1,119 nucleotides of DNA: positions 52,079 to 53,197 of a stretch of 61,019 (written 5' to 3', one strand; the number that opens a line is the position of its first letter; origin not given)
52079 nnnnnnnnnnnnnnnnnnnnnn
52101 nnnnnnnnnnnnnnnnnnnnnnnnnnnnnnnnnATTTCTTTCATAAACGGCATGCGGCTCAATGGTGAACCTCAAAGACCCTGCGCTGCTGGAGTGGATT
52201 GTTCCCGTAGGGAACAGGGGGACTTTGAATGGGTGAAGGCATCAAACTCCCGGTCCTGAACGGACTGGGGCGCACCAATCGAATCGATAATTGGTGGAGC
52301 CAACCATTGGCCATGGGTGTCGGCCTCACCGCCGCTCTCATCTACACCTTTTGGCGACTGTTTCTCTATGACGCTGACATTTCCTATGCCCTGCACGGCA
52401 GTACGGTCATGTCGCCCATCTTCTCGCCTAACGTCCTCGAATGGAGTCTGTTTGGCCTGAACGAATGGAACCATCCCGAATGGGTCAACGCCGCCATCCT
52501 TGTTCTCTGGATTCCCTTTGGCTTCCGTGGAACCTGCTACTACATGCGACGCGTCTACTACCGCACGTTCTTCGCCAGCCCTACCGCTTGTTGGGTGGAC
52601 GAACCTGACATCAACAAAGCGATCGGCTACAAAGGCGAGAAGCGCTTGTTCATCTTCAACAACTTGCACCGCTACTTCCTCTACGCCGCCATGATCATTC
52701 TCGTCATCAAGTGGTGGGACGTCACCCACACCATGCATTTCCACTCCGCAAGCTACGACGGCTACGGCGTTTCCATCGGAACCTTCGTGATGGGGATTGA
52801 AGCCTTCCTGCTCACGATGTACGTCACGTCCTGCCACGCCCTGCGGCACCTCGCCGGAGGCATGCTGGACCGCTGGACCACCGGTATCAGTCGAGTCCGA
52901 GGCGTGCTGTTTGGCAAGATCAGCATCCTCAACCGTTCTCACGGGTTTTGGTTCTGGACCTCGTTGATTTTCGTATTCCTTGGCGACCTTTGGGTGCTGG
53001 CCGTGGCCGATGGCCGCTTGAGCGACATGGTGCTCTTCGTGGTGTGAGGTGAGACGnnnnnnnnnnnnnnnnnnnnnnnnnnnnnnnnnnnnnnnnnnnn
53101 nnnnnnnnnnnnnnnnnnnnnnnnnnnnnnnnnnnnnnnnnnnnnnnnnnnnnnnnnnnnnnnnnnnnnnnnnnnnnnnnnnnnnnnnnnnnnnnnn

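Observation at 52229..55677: Mycobacterial Sdh1-like (type F) succinate dehydrogenase in an archaeon, with candidate membrane Rieske ligands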

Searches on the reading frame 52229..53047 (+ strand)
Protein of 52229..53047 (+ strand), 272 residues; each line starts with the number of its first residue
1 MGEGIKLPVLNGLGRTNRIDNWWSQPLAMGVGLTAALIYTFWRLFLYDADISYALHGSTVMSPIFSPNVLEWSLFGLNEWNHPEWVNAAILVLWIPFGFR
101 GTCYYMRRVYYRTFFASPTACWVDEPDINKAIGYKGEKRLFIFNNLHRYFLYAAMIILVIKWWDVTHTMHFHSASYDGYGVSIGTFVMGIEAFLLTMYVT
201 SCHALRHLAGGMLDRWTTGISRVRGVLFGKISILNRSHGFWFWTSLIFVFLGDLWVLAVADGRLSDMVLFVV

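Call 3: search_protein_families(library=pfam, proteins=[window:52229-53047:+], max_evalue=0.01)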
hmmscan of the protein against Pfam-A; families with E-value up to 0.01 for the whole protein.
window:52229-53047:+ (272 aa): 0 families

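Call 4: search_protein_families(library=ncbifam, proteins=[window:52229-53047:+], max_evalue=0.01)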
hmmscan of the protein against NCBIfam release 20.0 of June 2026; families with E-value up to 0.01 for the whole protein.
window:52229-53047:+ (272 aa): 0 families

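Call 5: search_solved_structures(query=window:52229-53047:+, max_evalue=10, show_alignments=3)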
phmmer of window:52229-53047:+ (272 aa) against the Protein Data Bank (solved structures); distinct sequences matched with E-value up to 10: 2.
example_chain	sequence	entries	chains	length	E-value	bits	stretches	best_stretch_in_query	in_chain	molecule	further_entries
7d6v_C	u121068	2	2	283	7.1e-36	127.1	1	15-267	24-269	Succinate dehydrogenase (Membrane anchor subunit)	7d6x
3oes_A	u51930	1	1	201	1.5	11.1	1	166-209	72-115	GTPase RhebL1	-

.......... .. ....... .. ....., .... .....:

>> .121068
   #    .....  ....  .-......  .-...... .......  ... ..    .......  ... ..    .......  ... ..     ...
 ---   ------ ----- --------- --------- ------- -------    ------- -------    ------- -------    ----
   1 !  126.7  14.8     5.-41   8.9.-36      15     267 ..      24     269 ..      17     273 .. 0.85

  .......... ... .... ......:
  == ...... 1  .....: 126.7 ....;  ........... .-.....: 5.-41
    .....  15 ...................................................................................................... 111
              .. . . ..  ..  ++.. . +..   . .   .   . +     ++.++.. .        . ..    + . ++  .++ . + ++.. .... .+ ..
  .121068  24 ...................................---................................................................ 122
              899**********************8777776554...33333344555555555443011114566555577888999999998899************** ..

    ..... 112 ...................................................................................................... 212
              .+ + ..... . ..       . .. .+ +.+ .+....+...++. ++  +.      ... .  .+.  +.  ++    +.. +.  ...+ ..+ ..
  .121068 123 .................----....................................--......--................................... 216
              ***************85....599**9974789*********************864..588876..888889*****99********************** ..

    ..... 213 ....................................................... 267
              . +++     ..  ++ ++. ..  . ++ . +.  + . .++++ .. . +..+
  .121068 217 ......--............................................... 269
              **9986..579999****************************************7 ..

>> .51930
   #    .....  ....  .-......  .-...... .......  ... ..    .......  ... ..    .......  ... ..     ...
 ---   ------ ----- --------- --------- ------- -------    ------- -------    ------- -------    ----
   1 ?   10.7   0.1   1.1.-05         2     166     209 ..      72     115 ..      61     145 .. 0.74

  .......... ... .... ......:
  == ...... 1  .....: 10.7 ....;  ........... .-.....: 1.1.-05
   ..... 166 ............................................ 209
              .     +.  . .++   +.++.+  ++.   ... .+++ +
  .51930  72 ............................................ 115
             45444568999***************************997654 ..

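Call 12: find_homologous_proteins(query=window:52229-53047:+, max_evalue=0.001)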
Query window:52229-53047:+ (272 aa): 161 proteins with E <= 0.001 among 897 candidates; the best 120 are listed.
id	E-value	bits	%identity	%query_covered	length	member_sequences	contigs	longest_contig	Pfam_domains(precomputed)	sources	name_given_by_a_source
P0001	3.6e-176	602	95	100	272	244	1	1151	-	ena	-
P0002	9.0e-175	598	92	100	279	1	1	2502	-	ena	-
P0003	3.8e-174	596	92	100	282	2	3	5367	-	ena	-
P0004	4.3e-172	589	93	100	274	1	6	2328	-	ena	-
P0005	1.9e-171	587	93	100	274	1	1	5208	-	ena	-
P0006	2.5e-171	587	92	100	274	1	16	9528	-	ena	-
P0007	1.1e-168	578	89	100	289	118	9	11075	-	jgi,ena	-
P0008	1.3e-168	578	88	100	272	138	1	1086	-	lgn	-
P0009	1.8e-168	577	88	100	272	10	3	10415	-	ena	-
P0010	2.1e-168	577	89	100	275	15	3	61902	-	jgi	jgi:hypothetical protein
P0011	2.4e-168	577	88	100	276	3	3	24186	-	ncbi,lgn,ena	-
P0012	4.3e-168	576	89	100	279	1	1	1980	-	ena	-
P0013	1.4e-167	574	89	100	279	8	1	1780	-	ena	-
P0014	6.4e-167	572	89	100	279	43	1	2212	-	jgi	-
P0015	1.7e-164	564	89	99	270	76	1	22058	-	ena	-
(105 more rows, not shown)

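Call 23: find_related_loci(query=window:52229-53047:+, collection=genome_contigs, flank=6000)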
Query window:52229-53047:+ (272 aa) in genome_contigs; peptide patterns used: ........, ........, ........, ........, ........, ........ (x = any residue, [..] = any of these).
196 stretches matched a pattern; 182 encode a relative of the query (tblastn E <= 1e-3); the best 80 are kept; 80 distinct loci.
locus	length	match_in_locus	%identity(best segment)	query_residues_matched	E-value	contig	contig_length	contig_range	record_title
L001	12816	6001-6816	100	1-272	0e+0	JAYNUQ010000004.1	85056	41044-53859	MAG: Candidatus Poseidoniales archaeon isolate 139536_S27_maxbin_bins.tsv.039 NODE_87_length_85056_cov_13.070117, whole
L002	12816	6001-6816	98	1-272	0e+0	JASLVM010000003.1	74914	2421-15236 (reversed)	MAG: Poseidonia sp. isolate ETNP17_MAG_14 NODE_3_length_74914_cov_12.587049, whole genome shotgun sequence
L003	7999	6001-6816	97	1-272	0e+0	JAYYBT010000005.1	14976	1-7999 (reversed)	MAG: Thermoplasmatota archaeon isolate XS_MAG27 XS_MAG27_0005, whole genome shotgun sequence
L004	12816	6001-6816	97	1-272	0e+0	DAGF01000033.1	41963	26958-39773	MAG TPA_asm: Euryarchaeota archaeon UBA549 UBA549_contig_1196, whole genome shotgun sequence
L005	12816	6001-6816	97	1-272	0e+0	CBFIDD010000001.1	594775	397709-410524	MAG: Poseidonia sp. isolate Co_bin_387_strict genome assembly, contig: Co_bin_387_strict_c1, whole genome shotgun sequen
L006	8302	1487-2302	97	1-272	2e-180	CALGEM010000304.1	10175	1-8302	MAG TPA_asm: uncultured euryarchaeote isolate ERR599053_bin.127_CONCOCT_v1.1_MAG genome assembly, contig: ERZ840905.9717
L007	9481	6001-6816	97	1-272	1e-179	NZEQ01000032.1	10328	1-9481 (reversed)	MAG: Verrucomicrobiales bacterium isolate ARS100 5241, whole genome shotgun sequence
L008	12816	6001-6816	96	1-272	7e-179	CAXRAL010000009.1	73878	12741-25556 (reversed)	MAG: Candidatus Poseidoniaceae archaeon isolate YZ09aB_8.77 genome assembly, contig: k141_218865, whole genome shotgun s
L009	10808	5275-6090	96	1-272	6e-179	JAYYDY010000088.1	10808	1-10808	MAG: Thermoplasmatota archaeon isolate XS_MAG49 XS_MAG49_0089, whole genome shotgun sequence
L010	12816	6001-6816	96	1-272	2e-178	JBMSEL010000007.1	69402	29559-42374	MAG: Poseidonia sp. isolate CJ_V4_S10_100percent_par_metabat.106 NODE_143_length_69402_cov_11.977519, whole genome shotg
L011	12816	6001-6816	96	1-272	4e-178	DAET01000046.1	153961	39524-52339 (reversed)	MAG TPA_asm: Euryarchaeota archaeon UBA486 UBA486_contig_3987, whole genome shotgun sequence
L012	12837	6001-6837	92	1-272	6e-174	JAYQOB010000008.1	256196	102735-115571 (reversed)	MAG: Candidatus Poseidoniales archaeon isolate SD4486_NP_concoct_bins.tsv.099_sub contig_7566_pilon, whole genome shotgu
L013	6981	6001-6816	93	1-272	2e-173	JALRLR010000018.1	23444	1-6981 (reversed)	MAG: Poseidonia sp. isolate JJ.4 NODE_18_length_23444_cov_11.261779, whole genome shotgun sequence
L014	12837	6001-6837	92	1-272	2e-173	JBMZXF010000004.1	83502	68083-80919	MAG: Poseidonia sp. isolate ME_XS_2302_4_bin_75 ME_XS_2302_4_bin_75_3, whole genome shotgun sequence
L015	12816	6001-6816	92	1-272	3e-172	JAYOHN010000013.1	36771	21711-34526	MAG: Poseidonia sp. isolate 139549_S151_rosella_bins.tsv.060 NODE_914_length_36771_cov_8.326125, whole genome shotgun se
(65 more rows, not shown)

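Call 34: search_protein_representatives(protein=window:52229-53047:+)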
Query: 272 residues. Proteins with E-value up to 0.001 (for the whole library): 973; up to 1e-10: 425; up to 1e-30: 39. The best 150 are listed.
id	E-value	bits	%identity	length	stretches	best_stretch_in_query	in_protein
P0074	1.2e-102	359.4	61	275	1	1-272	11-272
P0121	7.4e-69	248.5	78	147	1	123-270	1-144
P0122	6.0e-60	219.3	84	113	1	1-110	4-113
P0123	5.3e-49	183.3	43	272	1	8-267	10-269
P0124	3.2e-44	167.7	39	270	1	10-269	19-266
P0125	7.8e-44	166.4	42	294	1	1-263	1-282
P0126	5.9e-43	163.5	47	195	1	91-267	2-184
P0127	7.5e-43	163.1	57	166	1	6-140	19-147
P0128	3.2e-42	161.1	39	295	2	86-271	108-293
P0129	3.1e-41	157.8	76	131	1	1-97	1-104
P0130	1.2e-40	155.9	38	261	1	8-271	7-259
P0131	6.8e-40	153.4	40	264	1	11-268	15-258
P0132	2.2e-39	151.8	41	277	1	15-270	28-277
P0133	5.8e-39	150.4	41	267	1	12-270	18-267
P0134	1.3e-38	149.2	42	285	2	46-257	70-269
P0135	1.0e-37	146.3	39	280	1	9-261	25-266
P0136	1.1e-37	146.2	41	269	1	11-258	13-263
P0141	7.8e-37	143.4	34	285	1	16-268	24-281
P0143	1.1e-36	142.9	36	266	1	11-266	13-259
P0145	8.1e-36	140.0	38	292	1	13-270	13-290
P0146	1.0e-35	139.7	35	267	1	12-265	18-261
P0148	1.4e-34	136.0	40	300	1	16-269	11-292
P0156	3.4e-31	124.9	35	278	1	17-270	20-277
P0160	3.0e-30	121.8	37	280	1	22-262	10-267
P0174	2.0e-27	112.5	35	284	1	12-267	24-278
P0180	2.1e-26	109.1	44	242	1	13-177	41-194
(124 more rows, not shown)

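Call 40: list_cluster_members(proteins=[P0123, P0124, P0125, P0128, P0130, P0131, P0132, P0133, P0136, P0141])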
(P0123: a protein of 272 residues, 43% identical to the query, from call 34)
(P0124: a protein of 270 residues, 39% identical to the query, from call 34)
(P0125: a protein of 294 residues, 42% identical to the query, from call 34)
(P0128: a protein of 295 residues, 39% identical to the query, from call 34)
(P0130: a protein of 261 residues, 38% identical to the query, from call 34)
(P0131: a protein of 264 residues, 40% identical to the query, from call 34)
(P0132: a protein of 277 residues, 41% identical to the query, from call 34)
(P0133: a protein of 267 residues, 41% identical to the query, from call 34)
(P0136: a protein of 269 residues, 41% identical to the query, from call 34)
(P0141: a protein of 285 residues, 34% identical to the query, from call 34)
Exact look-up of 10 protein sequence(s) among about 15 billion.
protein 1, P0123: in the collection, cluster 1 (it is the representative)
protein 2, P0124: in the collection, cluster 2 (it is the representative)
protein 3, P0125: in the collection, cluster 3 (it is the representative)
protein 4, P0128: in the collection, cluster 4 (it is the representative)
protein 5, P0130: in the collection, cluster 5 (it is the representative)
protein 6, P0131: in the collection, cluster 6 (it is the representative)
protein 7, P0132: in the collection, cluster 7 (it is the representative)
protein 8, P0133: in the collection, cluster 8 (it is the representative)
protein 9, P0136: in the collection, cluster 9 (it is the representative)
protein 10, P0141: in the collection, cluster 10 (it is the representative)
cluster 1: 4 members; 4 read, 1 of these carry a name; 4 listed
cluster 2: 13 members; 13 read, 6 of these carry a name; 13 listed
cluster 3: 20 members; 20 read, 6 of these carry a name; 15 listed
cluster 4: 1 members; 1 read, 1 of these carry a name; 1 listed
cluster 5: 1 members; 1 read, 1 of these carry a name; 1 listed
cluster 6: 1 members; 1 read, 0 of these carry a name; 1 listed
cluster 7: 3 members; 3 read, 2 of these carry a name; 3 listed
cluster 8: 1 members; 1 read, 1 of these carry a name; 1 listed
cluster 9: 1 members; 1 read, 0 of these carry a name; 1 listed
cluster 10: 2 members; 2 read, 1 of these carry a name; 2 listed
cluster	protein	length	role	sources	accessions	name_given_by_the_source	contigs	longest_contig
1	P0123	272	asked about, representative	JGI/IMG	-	hypothetical protein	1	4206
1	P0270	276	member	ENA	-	-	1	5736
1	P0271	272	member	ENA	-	-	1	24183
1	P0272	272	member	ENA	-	-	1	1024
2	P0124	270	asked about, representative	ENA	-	-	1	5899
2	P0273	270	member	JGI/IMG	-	hypothetical protein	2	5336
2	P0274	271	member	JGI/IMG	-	hypothetical protein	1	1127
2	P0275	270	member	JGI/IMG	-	hypothetical protein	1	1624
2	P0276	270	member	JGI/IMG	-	hypothetical protein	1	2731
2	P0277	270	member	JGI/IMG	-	hypothetical protein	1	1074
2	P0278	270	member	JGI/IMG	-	hypothetical protein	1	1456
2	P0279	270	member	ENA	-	-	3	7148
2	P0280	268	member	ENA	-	-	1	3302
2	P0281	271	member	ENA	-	-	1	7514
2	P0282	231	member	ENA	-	-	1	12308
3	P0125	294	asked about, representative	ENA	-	-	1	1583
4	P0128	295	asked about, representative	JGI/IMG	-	hypothetical protein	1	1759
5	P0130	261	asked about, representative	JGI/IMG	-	hypothetical protein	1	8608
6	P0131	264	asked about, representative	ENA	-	-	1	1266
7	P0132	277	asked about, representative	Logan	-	-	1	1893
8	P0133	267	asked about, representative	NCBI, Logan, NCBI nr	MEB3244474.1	MAG: hypothetical protein VKJ06_00610 [Vampirovibrionales bacterium] | hypothetical protein [Vampirovibrionales bacterium]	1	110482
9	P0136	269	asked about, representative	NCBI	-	-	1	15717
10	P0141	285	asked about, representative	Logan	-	-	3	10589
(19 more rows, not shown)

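Call 46: find_encoding_contigs(protein=P0124, flank=5000, max_places=2)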
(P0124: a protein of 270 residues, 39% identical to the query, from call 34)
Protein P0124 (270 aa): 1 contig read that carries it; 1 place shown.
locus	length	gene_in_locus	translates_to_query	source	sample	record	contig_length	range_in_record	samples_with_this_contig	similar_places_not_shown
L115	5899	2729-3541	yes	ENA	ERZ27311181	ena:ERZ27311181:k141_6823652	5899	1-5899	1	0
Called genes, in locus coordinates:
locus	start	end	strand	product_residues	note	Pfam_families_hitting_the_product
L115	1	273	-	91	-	?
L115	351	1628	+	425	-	PF00930:DPPIV_N (faint), PF07676:PD40 (faint), PF26550:Tricorn_2nd, PF26549:Tricorn_N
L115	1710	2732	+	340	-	PF00180:Iso_dh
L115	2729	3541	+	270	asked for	-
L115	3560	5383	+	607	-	PF00890:FAD_binding_2, PF01266:DAO (weak), PF03486:HI0933_like (faint), PF07992:Pyr_redox_2 (faint), PF02910:Succ_DH_flav_C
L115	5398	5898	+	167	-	?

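Call 47: find_encoding_contigs(protein=P0133, flank=5000, max_places=1)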
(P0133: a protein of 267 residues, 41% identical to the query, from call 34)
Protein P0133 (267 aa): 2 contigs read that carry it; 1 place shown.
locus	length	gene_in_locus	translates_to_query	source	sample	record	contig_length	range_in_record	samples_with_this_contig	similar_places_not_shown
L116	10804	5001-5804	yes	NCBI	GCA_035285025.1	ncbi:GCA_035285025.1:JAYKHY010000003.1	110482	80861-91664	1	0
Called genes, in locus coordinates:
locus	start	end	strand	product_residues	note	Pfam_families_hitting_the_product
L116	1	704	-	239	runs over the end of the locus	PF00005:ABC_tran, PF02463:SMC_N (weak)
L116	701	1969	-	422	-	PF12704:MacB_PCD, PF02687:FtsX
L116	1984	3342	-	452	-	PF25917:BSH_RND (weak), PF25954:Beta-barrel_RND_2, PF26002:Beta-barrel_AprE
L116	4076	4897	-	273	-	PF02527:GidB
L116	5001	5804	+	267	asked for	-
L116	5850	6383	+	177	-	-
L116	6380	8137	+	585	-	PF00890:FAD_binding_2, PF01266:DAO (faint), PF03486:HI0933_like (faint), PF02910:Succ_DH_flav_C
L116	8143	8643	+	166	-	-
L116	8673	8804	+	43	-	-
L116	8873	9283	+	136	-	-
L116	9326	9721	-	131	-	-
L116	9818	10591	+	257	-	PF13085:Fer2_3, PF13183:Fer4_8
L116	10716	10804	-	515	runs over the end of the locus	PF02321:OEP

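Call 52: predict_structure(alignment_id=A2)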
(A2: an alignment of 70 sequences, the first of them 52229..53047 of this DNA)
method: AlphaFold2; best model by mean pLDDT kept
length: 272 residues; sequences in the alignment: 70
mean_pLDDT: 89.2   pTM: 0.84
mean pLDDT of the five models: 89.2, 88.7, 87.9, 86.0, 84.7
residues with pLDDT >= 90: 164; 70-90: 102; 50-70: 3; < 50: 3
segments of 3 or more residues with pLDDT < 50: 1-3
pLDDT, mean of each block of 10 residues (from residue 1): 60 79 87 93 92 95 91 84 84 91 85 80 81 76 86 95 95 94 97 97 93 91 96 95 96 97 96 94
secondary structure, 60 per line:
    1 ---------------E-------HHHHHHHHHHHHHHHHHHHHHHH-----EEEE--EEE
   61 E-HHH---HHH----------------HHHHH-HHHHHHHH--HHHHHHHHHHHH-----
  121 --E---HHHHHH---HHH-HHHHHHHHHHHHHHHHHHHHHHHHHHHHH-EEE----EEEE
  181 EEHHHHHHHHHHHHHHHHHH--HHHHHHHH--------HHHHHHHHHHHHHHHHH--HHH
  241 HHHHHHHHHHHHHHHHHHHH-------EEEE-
elements in order: H24-46 E52-55 E58-61 H88-92 H94-101 H104-115 H127-132 H140-168 E170-172 E177-182 H183-200 H203-210 H219-235 H238-260 E268-271

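Call 55: find_homologous_proteins(query=A3, max_evalue=1e-10)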
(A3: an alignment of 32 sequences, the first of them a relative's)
Query A3 (32 sequences) (278 aa, profile of the alignment): 8000 proteins with E <= 1e-10 among 8000 candidates; the best 120 are listed.
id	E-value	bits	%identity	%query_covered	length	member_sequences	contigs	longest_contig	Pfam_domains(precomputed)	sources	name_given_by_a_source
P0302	4.6e-108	379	54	90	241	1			-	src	-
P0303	8.6e-108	378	55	90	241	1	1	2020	-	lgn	-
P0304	1.4e-107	377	51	95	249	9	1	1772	-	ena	-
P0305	1.6e-107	377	53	95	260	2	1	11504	-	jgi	jgi:hypothetical protein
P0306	2.2e-107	376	44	95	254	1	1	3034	-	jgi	jgi:hypothetical protein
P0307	3.9e-107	376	51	89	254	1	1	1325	-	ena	-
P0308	4.6e-107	375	52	94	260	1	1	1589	-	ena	-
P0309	5.2e-107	375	45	93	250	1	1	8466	-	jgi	jgi:hypothetical protein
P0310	6.0e-107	375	53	95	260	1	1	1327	-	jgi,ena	-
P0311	6.1e-107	375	51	89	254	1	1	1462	-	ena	-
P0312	6.5e-107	375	49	92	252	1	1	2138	-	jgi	jgi:hypothetical protein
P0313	9.4e-107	374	49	93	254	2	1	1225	-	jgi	-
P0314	9.7e-107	374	53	100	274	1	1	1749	-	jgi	jgi:hypothetical protein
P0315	1.4e-106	374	54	93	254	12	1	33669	-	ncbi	-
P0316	1.4e-106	374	44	92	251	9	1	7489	-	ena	-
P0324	2.8e-106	373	54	88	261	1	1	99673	-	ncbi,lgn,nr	ncbi:MAG: hypothetical protein HY644_13035 [Acidobacteria bacterium]|nr:hypothetical protein [Acidob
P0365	2.7e-105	370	54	90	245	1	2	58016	-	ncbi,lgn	ncbi:MAG: succinate dehydrogenase [Candidatus Methylomirabilia bacterium]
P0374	3.8e-105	369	51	99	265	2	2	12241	-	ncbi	ncbi:MAG: hypothetical protein ACYCS7_11350 [Acidimicrobiales bacterium]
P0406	1.5e-104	367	49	90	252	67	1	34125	-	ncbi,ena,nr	ncbi:MAG: hypothetical protein OXK20_03890 [Deltaproteobacteria bacterium]|nr:hypothetical protein [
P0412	2.0e-104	367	50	88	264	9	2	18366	-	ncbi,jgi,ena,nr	ncbi:MAG TPA: succinate dehydrogenase [Chloroflexota bacterium]|nr:succinate dehydrogenase [Chlorofl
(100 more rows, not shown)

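Call 56: find_encoding_contigs(protein=P0324, flank=5000, max_places=1)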
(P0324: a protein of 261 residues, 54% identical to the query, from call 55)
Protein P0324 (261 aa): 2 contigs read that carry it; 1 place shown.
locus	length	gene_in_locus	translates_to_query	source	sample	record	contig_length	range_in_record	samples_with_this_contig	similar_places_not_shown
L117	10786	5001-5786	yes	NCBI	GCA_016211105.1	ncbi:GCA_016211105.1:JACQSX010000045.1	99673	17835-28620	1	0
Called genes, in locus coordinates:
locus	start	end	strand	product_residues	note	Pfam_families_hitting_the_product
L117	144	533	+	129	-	PF05635:23S_rRNA_IVP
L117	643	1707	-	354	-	PF02636:Methyltransf_28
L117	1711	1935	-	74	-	PF11146:DUF2905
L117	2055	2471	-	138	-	PF00334:NDK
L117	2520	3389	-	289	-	PF02629:CoA_binding, PF13607:Succ_CoA_lig, PF00549:Ligase_CoA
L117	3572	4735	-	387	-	PF08442:ATP-grasp_2, PF13549:ATP-grasp_5, PF24948:Citrate_synth_N, PF00549:Ligase_CoA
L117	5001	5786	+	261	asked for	-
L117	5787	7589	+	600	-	PF00890:FAD_binding_2, PF01266:DAO (weak), PF03486:HI0933_like (faint), PF07992:Pyr_redox_2 (faint), PF02910:Succ_DH_flav_C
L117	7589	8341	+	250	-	PF13085:Fer2_3, PF13183:Fer4_8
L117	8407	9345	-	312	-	PF00056:Ldh_1_N, PF02866:Ldh_1_C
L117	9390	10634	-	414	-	PF00180:Iso_dh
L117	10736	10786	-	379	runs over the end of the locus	PF04389:Peptidase_M28 (weak), PF01546:Peptidase_M20, PF07687:M20_dimer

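Call 57: find_encoding_contigs(protein=P0365, flank=5000, max_places=1)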
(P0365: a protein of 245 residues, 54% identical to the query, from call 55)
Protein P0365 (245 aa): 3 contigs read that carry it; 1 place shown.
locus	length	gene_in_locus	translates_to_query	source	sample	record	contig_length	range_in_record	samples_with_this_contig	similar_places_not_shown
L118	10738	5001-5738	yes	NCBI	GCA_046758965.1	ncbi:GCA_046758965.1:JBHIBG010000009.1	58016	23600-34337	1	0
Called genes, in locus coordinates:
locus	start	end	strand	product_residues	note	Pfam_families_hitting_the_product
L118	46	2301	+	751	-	PF00330:Aconitase, PF00694:Aconitase_C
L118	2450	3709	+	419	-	PF00180:Iso_dh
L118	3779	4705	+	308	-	PF00056:Ldh_1_N, PF02866:Ldh_1_C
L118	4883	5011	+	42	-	-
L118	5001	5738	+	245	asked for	-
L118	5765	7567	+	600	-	PF00890:FAD_binding_2, PF01134:GIDA (faint), PF01266:DAO (weak), PF03486:HI0933_like (faint), PF07992:Pyr_redox_2 (faint), PF02910:Succ_DH_flav_C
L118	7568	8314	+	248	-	PF13085:Fer2_3, PF13183:Fer4_8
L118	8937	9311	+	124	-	PF22636:FlK, PF03061:4HBT (weak)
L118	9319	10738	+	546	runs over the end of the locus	PF00501:AMP-binding, PF13193:AMP-binding_C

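Call 58: find_encoding_contigs(protein=P0412, flank=5000, max_places=1)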
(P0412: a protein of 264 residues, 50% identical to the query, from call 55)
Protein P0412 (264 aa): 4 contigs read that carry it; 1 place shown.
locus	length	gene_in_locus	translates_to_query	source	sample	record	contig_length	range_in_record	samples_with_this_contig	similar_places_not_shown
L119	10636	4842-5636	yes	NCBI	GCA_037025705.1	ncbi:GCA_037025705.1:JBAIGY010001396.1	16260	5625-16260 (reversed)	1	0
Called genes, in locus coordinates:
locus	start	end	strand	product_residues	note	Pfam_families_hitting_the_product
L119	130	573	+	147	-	-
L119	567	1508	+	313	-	PF14028:Lant_dehydr_C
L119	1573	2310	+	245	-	PF13424:TPR_12 (weak)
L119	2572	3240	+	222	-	PF00196:GerE, PF08281:Sigma70_r4_2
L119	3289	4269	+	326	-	PF08240:ADH_N, PF00107:ADH_zinc_N (faint)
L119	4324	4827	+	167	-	-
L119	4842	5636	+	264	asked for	-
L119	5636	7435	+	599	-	PF00890:FAD_binding_2, PF01946:Thi4 (faint), PF03486:HI0933_like (faint), PF07992:Pyr_redox_2 (faint), PF02910:Succ_DH_flav_C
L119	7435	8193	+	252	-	PF13085:Fer2_3, PF13183:Fer4_8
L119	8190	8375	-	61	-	-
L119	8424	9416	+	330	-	PF20030:bpMoxR, PF00493:MCM (weak), PF00004:AAA (weak), PF07726:AAA_3, PF07728:AAA_5, PF17863:AAA_lid_2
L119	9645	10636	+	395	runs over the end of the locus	PF01882:DUF58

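Call 59: find_encoding_contigs(protein=P0374, flank=5000, max_places=1)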
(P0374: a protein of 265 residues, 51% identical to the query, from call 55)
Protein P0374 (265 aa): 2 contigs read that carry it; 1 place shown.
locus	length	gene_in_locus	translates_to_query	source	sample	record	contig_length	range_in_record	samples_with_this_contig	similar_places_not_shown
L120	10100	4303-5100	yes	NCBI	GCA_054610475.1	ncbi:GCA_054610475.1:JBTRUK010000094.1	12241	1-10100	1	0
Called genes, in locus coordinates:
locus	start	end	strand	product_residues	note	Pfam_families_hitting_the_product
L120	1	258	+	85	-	PF02971:FTCD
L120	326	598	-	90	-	PF02467:Whib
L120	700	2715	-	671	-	PF27532:Mb0984_helical, PF27098:Rv0959_3rd, PF13519:VWA_2 (weak)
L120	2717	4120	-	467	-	PF01078:Mg_chelatase (faint), PF07728:AAA_5 (faint)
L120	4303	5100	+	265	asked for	-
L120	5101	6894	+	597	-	PF00890:FAD_binding_2, PF01266:DAO (weak), PF03486:HI0933_like (faint), PF07992:Pyr_redox_2 (faint), PF02910:Succ_DH_flav_C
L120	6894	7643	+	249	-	PF13085:Fer2_3, PF13183:Fer4_8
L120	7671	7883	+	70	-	-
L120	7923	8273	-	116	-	PF00391:PEP-utilizers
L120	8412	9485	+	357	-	-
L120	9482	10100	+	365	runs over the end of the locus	-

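Call 60: find_encoding_contigs(protein=P0406, flank=5000, max_places=1)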
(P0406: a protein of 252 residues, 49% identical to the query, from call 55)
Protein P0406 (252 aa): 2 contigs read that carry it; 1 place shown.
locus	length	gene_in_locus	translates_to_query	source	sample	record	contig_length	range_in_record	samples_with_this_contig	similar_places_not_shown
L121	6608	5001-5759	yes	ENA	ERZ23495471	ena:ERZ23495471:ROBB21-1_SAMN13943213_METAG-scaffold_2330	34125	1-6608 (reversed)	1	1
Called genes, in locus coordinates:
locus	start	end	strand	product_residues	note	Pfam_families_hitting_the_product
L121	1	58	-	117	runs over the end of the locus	PF18478:PIN_10 (weak), PF18480:DUF5615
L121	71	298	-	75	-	PF04255:DUF433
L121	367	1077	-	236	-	PF03167:UDG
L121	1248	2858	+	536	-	PF00890:FAD_binding_2, PF01266:DAO (weak), PF03486:HI0933_like, PF07992:Pyr_redox_2 (faint), PF12831:FAD_oxidored (weak), PF02910:Succ_DH_flav_C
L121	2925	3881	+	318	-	PF13085:Fer2_3, PF13183:Fer4_8 (weak)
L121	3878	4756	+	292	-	PF02754:CCG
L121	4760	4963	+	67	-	-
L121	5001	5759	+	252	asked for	-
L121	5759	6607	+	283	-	PF00890:FAD_binding_2, PF01266:DAO (faint), PF03486:HI0933_like (faint), PF07992:Pyr_redox_2 (faint)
